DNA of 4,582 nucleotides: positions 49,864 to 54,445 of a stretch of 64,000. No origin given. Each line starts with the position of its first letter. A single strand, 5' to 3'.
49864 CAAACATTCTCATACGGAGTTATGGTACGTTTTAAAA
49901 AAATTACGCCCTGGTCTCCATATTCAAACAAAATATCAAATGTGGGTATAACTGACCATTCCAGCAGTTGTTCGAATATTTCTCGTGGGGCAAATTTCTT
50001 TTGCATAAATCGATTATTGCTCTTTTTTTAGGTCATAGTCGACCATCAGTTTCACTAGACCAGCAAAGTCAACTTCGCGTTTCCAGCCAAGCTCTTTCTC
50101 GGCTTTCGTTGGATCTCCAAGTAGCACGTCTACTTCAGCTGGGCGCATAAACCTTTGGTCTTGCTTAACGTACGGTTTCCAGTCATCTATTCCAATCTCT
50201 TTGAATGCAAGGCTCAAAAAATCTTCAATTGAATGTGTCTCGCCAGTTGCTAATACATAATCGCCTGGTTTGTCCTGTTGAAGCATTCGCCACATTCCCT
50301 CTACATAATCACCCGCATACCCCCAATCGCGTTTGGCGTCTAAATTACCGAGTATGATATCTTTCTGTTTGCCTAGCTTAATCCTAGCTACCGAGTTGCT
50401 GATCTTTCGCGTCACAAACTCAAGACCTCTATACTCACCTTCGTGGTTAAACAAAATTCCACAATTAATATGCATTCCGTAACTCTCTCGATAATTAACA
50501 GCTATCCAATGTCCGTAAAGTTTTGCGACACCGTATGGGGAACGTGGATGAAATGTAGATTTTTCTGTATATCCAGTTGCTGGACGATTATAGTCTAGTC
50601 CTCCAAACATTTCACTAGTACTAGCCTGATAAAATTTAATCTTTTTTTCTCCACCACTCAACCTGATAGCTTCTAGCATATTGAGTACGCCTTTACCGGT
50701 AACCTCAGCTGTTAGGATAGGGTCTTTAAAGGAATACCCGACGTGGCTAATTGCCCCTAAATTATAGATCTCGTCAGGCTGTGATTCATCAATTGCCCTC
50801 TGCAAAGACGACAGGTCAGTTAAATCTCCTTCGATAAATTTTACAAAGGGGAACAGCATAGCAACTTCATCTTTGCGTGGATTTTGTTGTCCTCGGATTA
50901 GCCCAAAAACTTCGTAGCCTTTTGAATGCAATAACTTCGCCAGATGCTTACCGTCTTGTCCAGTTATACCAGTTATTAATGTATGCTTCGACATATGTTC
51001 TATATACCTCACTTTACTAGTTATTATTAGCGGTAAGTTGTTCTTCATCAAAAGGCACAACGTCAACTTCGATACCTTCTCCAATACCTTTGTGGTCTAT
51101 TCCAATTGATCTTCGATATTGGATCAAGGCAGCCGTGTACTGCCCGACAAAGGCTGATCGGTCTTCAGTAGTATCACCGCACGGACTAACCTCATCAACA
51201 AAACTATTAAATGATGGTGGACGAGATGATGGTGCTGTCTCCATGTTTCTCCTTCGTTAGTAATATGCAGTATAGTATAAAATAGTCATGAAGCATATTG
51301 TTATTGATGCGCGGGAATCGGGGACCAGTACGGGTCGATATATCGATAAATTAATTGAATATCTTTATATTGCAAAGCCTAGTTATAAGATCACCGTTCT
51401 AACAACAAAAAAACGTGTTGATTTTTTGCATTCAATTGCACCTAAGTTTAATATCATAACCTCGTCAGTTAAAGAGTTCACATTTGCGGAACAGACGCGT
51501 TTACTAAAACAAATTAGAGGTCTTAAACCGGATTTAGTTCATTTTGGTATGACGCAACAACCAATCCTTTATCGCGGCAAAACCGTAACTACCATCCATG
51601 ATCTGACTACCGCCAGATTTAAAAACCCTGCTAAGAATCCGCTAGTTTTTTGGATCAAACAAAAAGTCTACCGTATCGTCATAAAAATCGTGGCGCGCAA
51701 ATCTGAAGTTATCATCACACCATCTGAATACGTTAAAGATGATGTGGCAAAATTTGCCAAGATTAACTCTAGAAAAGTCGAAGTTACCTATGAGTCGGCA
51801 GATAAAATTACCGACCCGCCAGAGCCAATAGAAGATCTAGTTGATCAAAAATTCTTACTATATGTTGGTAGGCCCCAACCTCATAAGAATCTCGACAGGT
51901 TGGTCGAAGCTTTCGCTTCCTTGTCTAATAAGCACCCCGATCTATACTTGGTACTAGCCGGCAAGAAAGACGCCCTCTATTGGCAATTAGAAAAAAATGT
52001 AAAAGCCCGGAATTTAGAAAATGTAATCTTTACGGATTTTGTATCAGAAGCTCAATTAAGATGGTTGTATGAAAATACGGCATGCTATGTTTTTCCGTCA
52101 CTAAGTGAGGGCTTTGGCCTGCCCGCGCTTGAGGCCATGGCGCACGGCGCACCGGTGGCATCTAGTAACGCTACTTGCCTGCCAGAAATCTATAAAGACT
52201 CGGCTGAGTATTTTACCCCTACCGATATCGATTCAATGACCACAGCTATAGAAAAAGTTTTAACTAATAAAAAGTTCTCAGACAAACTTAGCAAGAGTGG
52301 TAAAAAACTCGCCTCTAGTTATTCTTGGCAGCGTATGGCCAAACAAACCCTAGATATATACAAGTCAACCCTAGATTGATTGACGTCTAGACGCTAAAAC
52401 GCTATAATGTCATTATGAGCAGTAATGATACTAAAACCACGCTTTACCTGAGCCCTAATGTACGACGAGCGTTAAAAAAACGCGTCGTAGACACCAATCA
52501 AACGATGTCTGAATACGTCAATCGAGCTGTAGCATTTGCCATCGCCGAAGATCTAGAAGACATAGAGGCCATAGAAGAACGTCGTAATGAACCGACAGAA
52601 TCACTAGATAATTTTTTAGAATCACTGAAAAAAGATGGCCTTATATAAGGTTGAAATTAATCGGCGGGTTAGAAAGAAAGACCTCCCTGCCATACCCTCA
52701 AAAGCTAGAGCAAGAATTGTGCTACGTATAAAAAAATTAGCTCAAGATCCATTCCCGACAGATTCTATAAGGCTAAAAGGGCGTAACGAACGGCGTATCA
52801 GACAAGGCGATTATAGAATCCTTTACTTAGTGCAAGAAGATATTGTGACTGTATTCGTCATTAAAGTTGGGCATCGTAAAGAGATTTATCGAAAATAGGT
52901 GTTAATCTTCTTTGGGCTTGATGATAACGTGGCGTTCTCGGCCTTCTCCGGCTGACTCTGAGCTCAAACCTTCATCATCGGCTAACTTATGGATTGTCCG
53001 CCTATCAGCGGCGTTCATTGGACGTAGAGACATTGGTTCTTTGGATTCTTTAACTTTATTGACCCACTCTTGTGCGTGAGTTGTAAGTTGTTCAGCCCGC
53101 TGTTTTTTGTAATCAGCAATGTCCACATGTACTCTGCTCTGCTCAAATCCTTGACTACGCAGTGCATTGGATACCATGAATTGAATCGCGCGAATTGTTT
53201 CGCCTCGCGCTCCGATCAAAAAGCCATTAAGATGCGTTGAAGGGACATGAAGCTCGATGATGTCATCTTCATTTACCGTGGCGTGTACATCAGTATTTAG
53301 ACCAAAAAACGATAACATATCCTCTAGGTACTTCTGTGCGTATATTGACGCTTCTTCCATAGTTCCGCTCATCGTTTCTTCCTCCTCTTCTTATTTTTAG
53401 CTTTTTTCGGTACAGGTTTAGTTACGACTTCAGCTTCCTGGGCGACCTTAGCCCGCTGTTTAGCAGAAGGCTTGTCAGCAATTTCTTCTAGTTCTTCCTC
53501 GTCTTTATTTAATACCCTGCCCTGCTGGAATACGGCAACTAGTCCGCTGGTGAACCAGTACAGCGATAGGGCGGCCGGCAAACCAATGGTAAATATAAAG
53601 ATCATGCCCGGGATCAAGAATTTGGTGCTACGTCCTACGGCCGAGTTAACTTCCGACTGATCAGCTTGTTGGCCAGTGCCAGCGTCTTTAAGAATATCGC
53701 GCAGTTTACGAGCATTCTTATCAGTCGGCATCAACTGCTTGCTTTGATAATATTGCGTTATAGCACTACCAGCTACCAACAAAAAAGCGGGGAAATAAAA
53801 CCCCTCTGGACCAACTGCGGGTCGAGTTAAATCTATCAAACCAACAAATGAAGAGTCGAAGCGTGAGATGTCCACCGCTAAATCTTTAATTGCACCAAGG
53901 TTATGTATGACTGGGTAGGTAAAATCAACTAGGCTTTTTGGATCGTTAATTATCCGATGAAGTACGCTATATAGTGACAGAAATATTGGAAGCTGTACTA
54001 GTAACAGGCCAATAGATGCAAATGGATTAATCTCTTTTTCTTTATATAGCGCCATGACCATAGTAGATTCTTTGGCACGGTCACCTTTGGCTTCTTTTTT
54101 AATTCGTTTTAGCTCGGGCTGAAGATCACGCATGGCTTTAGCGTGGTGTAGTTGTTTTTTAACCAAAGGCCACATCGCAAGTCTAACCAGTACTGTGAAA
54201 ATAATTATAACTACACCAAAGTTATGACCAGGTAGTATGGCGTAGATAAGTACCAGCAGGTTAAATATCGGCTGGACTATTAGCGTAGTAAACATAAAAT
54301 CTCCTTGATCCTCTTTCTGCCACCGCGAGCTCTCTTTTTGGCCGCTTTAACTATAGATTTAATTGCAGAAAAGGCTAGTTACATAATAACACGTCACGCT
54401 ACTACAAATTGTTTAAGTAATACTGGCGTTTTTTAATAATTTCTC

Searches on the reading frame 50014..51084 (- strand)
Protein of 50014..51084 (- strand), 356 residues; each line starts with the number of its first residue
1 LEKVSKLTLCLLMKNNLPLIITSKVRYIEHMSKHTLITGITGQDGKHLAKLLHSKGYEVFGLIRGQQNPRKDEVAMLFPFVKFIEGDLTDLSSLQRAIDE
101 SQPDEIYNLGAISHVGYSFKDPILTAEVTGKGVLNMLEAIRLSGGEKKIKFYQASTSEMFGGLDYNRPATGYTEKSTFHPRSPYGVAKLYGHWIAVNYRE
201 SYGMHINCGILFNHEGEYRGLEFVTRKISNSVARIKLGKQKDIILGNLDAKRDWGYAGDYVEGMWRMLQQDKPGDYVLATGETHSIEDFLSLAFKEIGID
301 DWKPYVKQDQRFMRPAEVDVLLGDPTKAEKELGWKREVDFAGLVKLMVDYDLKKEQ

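Call 13: search_protein_families(library=pfam, proteins=[window:50014-51084:-], max_evalue=0.0001)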
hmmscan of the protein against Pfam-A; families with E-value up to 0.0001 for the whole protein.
window:50014-51084:- (356 aa): 4 families
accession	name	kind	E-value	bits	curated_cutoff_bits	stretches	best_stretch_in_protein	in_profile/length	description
PF16363.11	GDP_Man_Dehyd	-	6.3e-123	410.9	27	1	36-347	1-332/332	GDP-mannose 4,6 dehydratase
PF01370.27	Epimerase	-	7.7e-68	228.9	20.9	1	36-278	2-239/240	NAD dependent epimerase/dehydratase family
PF04321.23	RmlD_sub_bind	-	2.3e-12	47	27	1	35-192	3-133/287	RmlD substrate binding domain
PF05368.20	NmrA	-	6.2e-06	26.5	27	1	32-102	2-71/298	NmrA-like family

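Call 27: search_protein_families(library=ncbifam, proteins=[window:50014-51084:-], max_evalue=0.00001)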
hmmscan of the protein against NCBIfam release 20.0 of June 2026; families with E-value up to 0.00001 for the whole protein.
window:50014-51084:- (356 aa): 12 families
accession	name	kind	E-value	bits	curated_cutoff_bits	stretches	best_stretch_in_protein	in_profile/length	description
TIGR01472.1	gmd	equivalog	3.8e-117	391.3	415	1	34-354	2-341/342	GDP-mannose 4,6-dehydratase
TIGR01181.1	dTDP_gluc_dehyt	equivalog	1e-27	97.1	365.1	1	79-354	50-314/321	dTDP-glucose 4,6-dehydratase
TIGR04180.1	EDH_00030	hypoth_equivalog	1.6e-24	86.5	475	1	36-337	2-295/297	NAD-dependent 4,6-dehydratase LegB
TIGR02622.1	CDP_4_6_dhtase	equivalog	9.3e-17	61.2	278.45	1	32-350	4-329/352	CDP-glucose 4,6-dehydratase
TIGR01179.1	galE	equivalog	1.9e-16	59.8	262.3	1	36-344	3-318/332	UDP-glucose 4-epimerase GalE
NF007582.0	PRK10217.1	equivalog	1.1e-13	51.1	698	1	83-276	55-248/355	dTDP-glucose 4,6-dehydratase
NF007490.0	PRK10084.1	subfamily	1.5e-13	50.5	649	1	83-353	54-336/361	dTDP-glucose 4,6-dehydratase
TIGR01214.1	rmlD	equivalog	1.6e-07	30.8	224.05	1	36-217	3-156/285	dTDP-4-dehydrorhamnose reductase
NF011728.1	PRK15181.1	equivalog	2.8e-07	29.9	760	1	80-216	70-197/348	Vi polysaccharide biosynthesis UDP-N-acetylglucosaminuronic acid C-4 epimerase TviC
NF043036.1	ErythonDh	equivalog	6.5e-07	28.8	325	1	35-198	3-163/321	D-erythronate dehydrogenase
NF007956.0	PRK10675.1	subfamily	3.1e-06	26.6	394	0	36-193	4-158/338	UDP-glucose 4-epimerase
NF052578.1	StrlDmthSdmBMthl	equivalog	7.9e-06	25.8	600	0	35-292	3-240/328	sterol demethylase protein SdmB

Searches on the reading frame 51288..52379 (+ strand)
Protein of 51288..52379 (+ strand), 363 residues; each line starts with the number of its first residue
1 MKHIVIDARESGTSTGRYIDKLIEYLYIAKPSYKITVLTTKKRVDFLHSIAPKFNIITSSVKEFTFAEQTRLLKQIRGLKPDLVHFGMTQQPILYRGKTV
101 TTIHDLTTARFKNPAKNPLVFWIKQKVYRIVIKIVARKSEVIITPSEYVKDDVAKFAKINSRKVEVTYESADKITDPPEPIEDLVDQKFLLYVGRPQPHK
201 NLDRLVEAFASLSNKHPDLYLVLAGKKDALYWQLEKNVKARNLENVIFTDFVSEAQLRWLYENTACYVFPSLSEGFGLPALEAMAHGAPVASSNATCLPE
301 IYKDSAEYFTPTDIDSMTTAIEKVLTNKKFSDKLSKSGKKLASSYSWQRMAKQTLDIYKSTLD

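Call 13: search_protein_families(library=pfam, proteins=[window:51288-52379:+], max_evalue=0.0001)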
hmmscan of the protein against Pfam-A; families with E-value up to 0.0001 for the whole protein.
window:51288-52379:+ (363 aa): 5 families
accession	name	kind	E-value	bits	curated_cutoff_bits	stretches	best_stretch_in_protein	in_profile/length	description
PF00534.26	Glycos_transf_1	-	7.6e-35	120.4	26.4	1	186-340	14-171/172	Glycosyl transferases group 1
PF13692.12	Glyco_trans_1_4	-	2.3e-26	93.2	27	1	188-327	2-142/142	Glycosyl transferases group 1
PF13439.12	Glyco_transf_4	-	5e-12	46.6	28.5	1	30-168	17-163/170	Glycosyltransferase Family 4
PF20706.3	GT4-conflict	-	3.1e-11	43.3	26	1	185-352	195-383/385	Family 4 Glycosyltransferase in conflict systems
PF13524.12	Glyco_trans_1_2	-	3.8e-08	33.8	25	1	210-356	7-144/144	Glycosyl transferase-like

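Call 68: search_protein_families(library=ncbifam, proteins=[window:51288-52379:+], max_evalue=1e-10)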
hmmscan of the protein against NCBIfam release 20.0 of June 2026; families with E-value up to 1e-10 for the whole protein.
window:51288-52379:+ (363 aa): 20 families
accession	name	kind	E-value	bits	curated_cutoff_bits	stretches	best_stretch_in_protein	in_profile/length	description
TIGR04047.1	MSMEG_0565_glyc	hypoth_equivalog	6.8e-28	97.8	259.85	1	189-359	195-372/373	MSMEG_0565 family glycosyltransferase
NF038295.1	EPS_HpsP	equivalog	4.1e-22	78.7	550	1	186-360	206-386/388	hormogonium polysaccharide biosynthesis glycosyltransferase HpsP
TIGR03088.1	stp2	hypoth_equivalog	2.7e-20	72.8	409.05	1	32-362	31-374/374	TIGR03088 family PEP-CTERM/XrtA system glycosyltransferase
NF041010.1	glycosy_Agl16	equivalog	1.1e-19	70.5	575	1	124-361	119-351/352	glycosylation protein Agl16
TIGR02149.1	glgA_Coryne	subfamily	1.5e-19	70.4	302.4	1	135-361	141-390/391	glycogen synthase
TIGR03449.1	mycothiol_MshA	equivalog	1.6e-18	66.8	462.5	1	185-361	218-403/406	D-inositol-3-phosphate glycosyltransferase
TIGR04157.1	glyco_rSAM_CFB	subfamily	3.2e-18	65.9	400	1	185-356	225-404/406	TIGR04157 family glycosyltransferase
TIGR03999.1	thiol_BshA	equivalog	8.9e-18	64.3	273.7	1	125-362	131-374/375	N-acetyl-alpha-D-glucosaminyl L-malate synthase BshA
NF053513.1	Gtran_IagA_BgsA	equivalog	5.1e-17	61.9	460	1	127-362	94-332/333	LTA glycolipid anchor biosynthesis glycosyltransferase, IagA/BgsA family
NF041876.1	EPS_EpsE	equivalog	5.9e-16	58.7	400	1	190-352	217-387/389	exopolysaccharide biosynthesis GT4 family glycosyltransferase EpsE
NF053787.1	GlcN_PG_synth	equivalog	6.9e-16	58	480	1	185-361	195-359/361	N-acetylglucosaminyl phosphatidylglycerol synthase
NF038255.1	exopoly_VpsD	equivalog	1.1e-15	57.4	300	1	67-361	88-379/381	VpsD family glycosyltransferase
NF050063.1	ProtGlycPglJ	equivalog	2.4e-15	56.6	500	1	126-356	132-361/363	N-acetylgalactosamine-N,N'-diacetylbacillosaminyl-diphospho-undecaprenol 4-alpha-N-acetylgalactosaminyltransferase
NF012028.0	PRK15484.1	subfamily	1.3e-14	54.1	618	1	181-354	187-371/380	lipopolysaccharide N-acetylglucosaminyltransferase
NF047880.1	glyco_SdgA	exception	4.6e-14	51.9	800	1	127-351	258-480/488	serine-aspartate repeat adhesin O-glycosyltransferase SdgA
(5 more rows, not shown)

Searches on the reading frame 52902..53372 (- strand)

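Call 83: search_protein_families(library=pfam, proteins=[window:52902-53372:-], max_evalue=0.00001)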
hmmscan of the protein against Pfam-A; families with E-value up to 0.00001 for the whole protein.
window:52902-53372:- (156 aa): 2 families
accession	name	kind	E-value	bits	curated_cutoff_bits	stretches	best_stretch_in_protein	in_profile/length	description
PF01424.28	R3H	-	1.2e-17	64.1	26.8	1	95-153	2-60/60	R3H domain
PF13083.13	KH_KhpA-B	-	1.4e-07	31.8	32.1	1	27-83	18-71/73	KhpA/KhpB, KH domain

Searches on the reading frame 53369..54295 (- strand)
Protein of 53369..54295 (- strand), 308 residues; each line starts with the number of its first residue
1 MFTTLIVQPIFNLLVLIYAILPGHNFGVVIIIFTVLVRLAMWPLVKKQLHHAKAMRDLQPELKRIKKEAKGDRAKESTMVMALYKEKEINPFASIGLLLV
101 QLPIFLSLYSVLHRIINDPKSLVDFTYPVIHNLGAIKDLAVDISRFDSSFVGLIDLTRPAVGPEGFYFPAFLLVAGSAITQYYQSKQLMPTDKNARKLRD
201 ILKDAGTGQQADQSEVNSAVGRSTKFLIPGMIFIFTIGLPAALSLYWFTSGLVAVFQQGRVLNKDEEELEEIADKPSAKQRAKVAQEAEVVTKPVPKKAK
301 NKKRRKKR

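Call 83: search_protein_families(library=pfam, proteins=[window:53369-54295:-], max_evalue=0.00001)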
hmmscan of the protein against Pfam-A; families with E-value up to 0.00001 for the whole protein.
window:53369-54295:- (308 aa): 1 family
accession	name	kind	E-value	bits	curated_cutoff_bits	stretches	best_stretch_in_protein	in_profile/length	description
PF02096.25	60KD_IMP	-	1.7e-39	135.9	35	1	26-258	1-158/163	60Kd inner membrane protein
